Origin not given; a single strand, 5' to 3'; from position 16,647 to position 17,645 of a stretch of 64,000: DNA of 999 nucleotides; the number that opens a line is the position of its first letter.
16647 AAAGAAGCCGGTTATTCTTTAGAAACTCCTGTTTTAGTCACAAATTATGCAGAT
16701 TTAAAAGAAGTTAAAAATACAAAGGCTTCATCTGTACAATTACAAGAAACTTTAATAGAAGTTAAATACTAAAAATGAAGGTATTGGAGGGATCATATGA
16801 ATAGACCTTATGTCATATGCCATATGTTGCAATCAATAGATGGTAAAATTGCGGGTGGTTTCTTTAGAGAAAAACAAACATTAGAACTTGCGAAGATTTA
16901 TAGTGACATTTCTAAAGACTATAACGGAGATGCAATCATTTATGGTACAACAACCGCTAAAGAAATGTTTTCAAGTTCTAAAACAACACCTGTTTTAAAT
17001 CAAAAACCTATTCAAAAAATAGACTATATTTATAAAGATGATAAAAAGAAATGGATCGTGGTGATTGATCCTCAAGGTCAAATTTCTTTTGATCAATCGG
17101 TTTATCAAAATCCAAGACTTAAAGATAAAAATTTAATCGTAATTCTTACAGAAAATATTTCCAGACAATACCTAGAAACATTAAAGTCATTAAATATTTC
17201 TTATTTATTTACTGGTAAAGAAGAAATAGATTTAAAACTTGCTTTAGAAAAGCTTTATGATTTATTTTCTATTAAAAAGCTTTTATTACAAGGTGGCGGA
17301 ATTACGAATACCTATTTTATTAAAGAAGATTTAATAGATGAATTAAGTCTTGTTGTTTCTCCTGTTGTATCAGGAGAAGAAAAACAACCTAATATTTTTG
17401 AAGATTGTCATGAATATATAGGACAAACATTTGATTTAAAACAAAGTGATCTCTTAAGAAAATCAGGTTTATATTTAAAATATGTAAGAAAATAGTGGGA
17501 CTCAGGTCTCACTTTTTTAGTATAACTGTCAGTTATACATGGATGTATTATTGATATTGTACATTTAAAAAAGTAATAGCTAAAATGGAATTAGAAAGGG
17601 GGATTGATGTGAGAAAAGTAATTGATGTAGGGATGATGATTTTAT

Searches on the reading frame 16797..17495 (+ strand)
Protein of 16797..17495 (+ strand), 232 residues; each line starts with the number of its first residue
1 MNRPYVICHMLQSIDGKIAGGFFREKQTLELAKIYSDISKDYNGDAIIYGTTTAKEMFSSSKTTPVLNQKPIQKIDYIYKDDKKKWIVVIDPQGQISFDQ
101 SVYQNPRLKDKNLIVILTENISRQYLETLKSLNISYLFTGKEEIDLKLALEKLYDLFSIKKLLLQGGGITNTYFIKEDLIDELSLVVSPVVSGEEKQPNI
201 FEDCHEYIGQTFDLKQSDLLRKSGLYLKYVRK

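Call 4: search_protein_families(library=pfam, proteins=[window:16797-17495:+], max_evalue=0.01)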
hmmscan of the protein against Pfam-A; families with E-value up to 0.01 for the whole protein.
window:16797-17495:+ (232 aa): 1 family
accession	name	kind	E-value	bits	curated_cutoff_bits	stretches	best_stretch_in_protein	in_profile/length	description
PF01872.23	RibD_C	-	5.5e-20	72.4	24.1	1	4-203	1-175/197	RibD C-terminal domain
